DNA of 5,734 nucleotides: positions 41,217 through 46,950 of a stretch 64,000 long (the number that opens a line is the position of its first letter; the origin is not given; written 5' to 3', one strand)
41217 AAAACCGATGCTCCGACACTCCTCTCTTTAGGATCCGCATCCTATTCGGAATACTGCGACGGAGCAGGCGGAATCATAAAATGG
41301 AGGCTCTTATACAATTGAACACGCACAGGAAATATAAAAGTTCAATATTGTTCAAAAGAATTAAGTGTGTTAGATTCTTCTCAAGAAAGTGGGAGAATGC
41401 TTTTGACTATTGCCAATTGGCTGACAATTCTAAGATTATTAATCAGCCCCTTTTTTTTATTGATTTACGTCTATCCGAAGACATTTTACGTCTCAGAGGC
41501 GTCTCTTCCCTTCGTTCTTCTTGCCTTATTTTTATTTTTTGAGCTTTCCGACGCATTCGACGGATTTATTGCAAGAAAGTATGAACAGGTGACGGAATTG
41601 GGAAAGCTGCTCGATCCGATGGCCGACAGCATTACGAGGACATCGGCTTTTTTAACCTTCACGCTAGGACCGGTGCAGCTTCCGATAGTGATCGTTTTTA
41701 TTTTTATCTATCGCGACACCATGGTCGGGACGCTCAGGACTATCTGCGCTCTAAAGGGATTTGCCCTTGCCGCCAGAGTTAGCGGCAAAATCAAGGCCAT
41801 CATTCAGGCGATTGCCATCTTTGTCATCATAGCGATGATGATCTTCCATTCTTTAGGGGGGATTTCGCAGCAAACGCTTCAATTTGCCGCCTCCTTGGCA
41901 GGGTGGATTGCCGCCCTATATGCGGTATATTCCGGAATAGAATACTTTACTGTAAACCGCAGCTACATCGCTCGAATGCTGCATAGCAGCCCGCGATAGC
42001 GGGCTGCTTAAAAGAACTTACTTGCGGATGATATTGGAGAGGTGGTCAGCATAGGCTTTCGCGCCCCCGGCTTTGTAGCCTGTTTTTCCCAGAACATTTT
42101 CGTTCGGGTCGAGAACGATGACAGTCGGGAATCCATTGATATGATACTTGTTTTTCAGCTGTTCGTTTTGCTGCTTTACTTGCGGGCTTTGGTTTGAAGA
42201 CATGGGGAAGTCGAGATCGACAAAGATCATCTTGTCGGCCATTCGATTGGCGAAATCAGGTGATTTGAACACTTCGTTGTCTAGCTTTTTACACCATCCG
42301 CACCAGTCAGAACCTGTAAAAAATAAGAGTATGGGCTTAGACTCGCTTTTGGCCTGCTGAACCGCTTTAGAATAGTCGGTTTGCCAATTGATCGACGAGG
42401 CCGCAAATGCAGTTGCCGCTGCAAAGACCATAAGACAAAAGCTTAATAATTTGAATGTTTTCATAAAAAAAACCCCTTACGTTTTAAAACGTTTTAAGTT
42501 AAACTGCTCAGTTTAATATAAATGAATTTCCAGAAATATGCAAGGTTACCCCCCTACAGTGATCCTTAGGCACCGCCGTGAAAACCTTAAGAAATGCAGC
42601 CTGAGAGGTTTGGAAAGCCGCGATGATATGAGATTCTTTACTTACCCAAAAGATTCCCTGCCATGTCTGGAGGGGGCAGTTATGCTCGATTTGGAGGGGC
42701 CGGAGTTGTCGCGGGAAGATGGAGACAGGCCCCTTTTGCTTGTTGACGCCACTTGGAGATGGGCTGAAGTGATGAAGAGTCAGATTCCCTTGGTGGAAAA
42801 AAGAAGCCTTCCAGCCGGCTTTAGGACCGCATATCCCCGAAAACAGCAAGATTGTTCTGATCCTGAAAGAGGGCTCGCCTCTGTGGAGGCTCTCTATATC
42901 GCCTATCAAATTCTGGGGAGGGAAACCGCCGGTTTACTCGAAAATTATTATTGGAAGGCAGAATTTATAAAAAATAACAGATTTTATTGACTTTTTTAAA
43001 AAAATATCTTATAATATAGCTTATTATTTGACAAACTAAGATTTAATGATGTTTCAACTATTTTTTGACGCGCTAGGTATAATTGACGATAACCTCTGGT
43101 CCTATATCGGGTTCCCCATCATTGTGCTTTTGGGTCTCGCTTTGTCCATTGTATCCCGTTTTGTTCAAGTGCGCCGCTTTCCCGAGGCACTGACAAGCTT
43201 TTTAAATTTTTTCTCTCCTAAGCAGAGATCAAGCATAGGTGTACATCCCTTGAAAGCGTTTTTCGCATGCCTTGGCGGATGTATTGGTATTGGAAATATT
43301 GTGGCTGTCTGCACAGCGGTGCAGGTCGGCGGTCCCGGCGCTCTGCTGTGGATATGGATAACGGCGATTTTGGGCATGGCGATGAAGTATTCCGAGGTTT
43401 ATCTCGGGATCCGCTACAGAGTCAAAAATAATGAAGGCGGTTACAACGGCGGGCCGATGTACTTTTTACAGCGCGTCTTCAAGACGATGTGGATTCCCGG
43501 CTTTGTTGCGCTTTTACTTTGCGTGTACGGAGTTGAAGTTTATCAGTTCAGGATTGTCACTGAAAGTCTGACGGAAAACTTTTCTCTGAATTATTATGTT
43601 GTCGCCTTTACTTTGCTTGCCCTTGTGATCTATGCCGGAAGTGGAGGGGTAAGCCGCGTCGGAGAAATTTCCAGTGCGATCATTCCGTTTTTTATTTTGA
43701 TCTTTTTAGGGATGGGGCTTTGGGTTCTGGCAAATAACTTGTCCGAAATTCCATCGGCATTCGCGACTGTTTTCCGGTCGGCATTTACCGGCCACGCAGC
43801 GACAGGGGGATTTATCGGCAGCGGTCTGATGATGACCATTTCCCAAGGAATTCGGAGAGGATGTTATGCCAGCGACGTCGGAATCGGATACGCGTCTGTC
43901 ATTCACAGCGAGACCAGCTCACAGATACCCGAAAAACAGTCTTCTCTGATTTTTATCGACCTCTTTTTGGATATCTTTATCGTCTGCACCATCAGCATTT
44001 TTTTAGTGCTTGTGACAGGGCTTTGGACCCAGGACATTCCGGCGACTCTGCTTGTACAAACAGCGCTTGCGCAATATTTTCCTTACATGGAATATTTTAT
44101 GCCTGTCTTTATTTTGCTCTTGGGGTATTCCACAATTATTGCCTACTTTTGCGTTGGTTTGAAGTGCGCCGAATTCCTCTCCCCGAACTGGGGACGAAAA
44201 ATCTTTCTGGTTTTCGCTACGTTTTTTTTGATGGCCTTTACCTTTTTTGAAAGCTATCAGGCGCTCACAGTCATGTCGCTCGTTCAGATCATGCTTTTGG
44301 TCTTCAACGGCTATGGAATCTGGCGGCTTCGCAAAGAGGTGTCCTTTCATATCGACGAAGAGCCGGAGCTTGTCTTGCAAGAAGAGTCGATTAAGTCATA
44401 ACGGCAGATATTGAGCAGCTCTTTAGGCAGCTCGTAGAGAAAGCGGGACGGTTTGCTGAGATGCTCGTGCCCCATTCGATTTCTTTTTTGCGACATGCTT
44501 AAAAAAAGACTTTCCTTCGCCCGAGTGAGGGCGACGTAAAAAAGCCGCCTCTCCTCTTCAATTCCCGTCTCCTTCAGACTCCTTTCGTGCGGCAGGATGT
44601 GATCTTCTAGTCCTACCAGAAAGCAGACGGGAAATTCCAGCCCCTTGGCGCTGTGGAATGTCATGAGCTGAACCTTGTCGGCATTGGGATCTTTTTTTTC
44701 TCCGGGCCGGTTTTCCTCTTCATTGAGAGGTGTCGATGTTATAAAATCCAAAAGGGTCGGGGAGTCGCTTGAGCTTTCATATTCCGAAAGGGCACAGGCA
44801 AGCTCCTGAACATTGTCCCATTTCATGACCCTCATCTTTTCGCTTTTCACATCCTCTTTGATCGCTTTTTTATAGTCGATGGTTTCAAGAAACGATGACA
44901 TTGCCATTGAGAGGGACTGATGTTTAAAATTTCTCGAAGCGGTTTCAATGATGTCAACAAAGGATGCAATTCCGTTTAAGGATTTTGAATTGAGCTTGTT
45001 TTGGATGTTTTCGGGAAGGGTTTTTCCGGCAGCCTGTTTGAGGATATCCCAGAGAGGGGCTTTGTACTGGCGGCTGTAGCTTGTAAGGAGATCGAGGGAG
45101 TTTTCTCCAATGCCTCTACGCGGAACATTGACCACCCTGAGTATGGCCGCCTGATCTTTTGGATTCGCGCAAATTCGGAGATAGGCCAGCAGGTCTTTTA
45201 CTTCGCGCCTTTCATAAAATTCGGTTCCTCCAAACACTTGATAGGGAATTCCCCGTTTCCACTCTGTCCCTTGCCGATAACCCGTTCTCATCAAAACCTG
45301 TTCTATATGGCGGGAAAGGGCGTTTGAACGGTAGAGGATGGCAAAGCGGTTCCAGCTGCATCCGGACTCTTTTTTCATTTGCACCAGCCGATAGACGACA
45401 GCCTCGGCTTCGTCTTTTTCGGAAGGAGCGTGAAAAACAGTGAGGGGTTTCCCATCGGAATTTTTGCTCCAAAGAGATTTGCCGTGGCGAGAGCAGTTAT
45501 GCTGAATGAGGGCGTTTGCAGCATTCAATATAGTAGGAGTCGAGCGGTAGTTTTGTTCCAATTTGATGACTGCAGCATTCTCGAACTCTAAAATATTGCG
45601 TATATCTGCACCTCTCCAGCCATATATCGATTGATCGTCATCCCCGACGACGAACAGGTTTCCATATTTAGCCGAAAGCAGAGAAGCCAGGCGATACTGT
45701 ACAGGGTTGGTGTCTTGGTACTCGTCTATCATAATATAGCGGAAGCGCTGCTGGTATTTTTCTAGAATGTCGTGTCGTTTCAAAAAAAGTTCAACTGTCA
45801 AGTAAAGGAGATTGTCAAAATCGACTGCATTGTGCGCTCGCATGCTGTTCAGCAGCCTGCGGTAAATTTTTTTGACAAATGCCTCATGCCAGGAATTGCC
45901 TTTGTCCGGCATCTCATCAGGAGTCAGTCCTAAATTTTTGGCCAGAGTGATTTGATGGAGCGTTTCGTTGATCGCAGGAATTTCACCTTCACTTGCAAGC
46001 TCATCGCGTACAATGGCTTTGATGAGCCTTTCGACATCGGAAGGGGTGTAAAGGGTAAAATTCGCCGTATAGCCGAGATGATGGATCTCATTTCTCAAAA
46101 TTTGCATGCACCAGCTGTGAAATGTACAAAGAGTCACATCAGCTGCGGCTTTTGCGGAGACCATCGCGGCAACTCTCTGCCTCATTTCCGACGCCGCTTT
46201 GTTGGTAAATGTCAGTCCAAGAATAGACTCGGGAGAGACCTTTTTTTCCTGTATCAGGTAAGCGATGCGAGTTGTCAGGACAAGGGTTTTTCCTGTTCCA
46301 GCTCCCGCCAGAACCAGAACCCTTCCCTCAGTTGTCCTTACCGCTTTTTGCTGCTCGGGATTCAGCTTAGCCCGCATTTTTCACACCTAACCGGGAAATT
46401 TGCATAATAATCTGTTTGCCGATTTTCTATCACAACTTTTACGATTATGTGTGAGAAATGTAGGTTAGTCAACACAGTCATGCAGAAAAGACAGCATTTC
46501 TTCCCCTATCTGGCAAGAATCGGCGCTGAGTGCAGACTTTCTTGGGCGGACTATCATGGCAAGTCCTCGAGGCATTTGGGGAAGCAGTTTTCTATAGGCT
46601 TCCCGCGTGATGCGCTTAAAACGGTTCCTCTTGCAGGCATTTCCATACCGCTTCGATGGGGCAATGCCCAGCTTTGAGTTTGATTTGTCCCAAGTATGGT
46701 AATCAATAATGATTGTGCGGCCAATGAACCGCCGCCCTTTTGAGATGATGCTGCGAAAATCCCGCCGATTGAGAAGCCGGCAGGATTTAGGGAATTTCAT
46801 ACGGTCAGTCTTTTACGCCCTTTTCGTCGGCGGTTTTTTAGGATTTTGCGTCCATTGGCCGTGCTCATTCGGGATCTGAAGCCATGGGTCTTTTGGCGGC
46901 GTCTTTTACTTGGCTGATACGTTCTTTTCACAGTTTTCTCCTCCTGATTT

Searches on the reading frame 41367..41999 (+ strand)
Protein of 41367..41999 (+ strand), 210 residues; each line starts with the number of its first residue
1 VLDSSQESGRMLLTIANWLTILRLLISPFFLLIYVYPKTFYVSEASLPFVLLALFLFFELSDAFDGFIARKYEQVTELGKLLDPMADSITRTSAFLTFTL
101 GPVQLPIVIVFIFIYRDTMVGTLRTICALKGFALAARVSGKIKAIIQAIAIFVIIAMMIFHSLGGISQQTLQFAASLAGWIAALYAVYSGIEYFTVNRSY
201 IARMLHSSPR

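Call 10: search_protein_families(library=pfam, proteins=[window:41367-41999:+], max_evalue=0.01)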
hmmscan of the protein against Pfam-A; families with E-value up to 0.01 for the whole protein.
window:41367-41999:+ (210 aa): 1 family
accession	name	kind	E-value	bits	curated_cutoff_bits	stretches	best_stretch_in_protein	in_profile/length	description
PF01066.26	CDP-OH_P_transf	-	3.9e-29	102.5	22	1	14-174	2-138/152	CDP-alcohol phosphatidyltransferase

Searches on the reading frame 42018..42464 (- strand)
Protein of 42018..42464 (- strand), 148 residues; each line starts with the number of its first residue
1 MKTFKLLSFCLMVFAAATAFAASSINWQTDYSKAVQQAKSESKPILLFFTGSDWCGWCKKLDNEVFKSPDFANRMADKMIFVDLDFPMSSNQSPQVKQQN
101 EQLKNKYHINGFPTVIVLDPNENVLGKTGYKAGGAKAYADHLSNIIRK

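Call 10: search_protein_families(library=pfam, proteins=[window:42018-42464:-], max_evalue=0.01)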
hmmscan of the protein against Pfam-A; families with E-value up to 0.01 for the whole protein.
window:42018-42464:- (148 aa): 8 families
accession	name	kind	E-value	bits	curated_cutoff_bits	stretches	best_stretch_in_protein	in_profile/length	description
PF13899.12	Thioredoxin_7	-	9e-16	58.2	27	1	26-120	1-83/83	Thioredoxin-like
PF13098.12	Thioredoxin_2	-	7.3e-15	55.6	27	1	38-130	1-94/104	Thioredoxin-like domain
PF03190.21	Thioredox_DsbH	-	2e-12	47.8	27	1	21-146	16-137/163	Protein of unknown function, DUF255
PF00085.26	Thioredoxin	-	1.1e-07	32.2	23.5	1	29-128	8-89/103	Thioredoxin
PF13905.12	Thioredoxin_8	-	5.8e-06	27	27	1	44-124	3-94/94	Thioredoxin-like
PF08534.16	Redoxin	-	7e-05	23.1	26.6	1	31-132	17-108/148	Redoxin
PF00578.27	AhpC-TSA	-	0.00053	20.4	26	1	27-127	10-97/124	AhpC/TSA family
PF13728.12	TraF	-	0.00072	19.9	23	1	42-122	129-203/224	F plasmid transfer operon protein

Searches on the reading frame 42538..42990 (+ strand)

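Call 10: search_protein_families(library=pfam, proteins=[window:42538-42990:+], max_evalue=0.01)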
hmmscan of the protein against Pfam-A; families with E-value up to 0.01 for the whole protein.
window:42538-42990:+ (150 aa): 2 families
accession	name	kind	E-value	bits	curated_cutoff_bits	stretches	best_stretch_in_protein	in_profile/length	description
PF04034.18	Ribo_biogen_C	-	0.00089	19.4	29.9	1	65-148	23-104/127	Ribosome biogenesis protein, C-terminal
PF03942.20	DTW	-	0.0015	18.8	33.7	1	18-129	66-176/195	DTW domain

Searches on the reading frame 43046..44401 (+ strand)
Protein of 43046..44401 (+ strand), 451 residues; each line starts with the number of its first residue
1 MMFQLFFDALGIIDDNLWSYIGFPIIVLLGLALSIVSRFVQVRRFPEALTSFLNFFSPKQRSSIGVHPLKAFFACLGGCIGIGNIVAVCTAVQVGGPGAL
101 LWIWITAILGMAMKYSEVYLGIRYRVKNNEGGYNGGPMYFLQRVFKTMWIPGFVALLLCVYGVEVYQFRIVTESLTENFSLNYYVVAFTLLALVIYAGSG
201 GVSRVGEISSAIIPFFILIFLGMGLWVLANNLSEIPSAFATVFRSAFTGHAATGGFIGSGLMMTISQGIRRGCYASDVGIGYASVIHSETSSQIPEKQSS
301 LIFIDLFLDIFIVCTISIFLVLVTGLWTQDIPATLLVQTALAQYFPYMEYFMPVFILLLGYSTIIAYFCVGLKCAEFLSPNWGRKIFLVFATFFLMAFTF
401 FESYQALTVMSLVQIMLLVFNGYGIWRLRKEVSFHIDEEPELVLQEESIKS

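Call 10: search_protein_families(library=pfam, proteins=[window:43046-44401:+], max_evalue=0.01)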
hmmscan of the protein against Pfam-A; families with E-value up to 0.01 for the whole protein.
window:43046-44401:+ (451 aa): 1 family
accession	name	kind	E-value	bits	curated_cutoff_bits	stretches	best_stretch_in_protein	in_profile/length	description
PF01235.23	Na_Ala_symp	-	2.9e-74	251.1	24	1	58-432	5-372/392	Sodium:alanine symporter family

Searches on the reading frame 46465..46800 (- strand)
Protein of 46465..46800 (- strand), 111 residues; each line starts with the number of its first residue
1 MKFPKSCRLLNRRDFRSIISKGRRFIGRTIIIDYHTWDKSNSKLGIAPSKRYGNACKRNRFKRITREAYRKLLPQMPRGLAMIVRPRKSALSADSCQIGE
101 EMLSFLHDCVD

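Call 11: search_protein_families(library=pfam, proteins=[window:46465-46800:-], max_evalue=0.01)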
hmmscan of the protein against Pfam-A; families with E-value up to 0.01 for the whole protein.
window:46465-46800:- (111 aa): 1 family
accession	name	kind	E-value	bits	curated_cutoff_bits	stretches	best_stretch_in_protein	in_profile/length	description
PF00825.24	Ribonuclease_P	-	1.5e-24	86.5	22.3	1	3-107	1-106/109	Ribonuclease P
